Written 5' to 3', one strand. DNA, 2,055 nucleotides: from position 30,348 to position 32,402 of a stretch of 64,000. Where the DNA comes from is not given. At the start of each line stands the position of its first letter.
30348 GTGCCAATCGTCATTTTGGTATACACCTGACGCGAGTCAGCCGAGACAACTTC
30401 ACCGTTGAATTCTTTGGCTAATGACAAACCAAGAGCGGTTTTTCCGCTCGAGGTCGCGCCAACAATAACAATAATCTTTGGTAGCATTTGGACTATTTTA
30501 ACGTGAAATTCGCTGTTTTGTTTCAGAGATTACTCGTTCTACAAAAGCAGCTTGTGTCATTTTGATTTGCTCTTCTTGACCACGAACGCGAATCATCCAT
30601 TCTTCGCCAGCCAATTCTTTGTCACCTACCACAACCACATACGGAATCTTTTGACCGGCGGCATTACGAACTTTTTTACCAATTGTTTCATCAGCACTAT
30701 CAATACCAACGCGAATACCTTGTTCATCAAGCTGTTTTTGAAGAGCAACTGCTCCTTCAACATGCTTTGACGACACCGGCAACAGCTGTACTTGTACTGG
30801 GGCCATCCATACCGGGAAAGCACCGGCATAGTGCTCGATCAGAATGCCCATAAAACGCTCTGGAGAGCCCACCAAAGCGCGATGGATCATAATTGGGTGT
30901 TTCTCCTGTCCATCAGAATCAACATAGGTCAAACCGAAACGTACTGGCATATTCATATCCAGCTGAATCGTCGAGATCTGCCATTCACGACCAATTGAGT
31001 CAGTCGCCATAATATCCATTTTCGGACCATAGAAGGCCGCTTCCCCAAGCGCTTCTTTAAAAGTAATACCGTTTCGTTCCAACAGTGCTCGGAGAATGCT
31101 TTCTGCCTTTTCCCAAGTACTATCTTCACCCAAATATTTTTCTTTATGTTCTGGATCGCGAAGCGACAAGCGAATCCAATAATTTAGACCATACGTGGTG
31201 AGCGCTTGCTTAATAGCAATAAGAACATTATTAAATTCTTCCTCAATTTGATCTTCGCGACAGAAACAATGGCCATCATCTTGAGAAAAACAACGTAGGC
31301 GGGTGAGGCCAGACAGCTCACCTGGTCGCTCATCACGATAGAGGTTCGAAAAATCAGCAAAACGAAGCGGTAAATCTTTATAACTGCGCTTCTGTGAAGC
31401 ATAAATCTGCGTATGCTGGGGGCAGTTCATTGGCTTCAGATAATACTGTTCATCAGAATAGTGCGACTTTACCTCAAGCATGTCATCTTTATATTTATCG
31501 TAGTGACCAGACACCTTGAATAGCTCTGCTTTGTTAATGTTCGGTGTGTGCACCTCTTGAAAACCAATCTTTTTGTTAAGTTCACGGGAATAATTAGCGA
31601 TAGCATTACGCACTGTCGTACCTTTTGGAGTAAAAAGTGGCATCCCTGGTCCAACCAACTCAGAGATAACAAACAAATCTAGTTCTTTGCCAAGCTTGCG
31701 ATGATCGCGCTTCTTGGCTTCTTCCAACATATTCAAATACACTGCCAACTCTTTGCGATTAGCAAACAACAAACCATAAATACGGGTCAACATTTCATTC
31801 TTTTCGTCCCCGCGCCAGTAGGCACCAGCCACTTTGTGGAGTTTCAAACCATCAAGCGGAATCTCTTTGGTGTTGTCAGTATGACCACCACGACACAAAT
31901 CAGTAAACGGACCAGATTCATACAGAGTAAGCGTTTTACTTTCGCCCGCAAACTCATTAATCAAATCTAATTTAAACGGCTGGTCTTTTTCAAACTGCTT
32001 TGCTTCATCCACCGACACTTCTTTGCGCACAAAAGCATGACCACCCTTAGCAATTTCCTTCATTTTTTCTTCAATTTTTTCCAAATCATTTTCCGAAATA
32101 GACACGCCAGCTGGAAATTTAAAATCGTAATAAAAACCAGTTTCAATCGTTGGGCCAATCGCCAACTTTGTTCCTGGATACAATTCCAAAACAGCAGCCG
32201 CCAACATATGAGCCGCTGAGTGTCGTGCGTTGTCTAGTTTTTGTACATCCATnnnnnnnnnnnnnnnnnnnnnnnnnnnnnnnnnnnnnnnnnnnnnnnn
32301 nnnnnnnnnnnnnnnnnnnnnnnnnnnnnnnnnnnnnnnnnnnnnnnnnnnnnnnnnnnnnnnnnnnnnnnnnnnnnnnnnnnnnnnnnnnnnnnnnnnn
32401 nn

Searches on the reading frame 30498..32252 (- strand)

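Call 8: search_protein_families(library=pfam, proteins=[window:30498-32252:-], max_evalue=0.00001)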
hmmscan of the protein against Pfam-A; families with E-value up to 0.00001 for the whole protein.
window:30498-32252:- (584 aa): 3 families
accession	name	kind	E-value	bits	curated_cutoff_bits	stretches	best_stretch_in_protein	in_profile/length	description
PF00587.30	tRNA-synt_2b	-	4.5e-47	160.9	29.3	1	267-475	8-179/179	tRNA synthetase class II core domain (G, H, P, S and T)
PF03129.25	HGTP_anticodon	-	9.1e-19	67.9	21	1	487-575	1-92/94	Anticodon binding domain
PF07973.19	tRNA_SAD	-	2.9e-09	37.2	24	1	109-159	2-44/44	Threonyl and Alanyl tRNA synthetase second additional domain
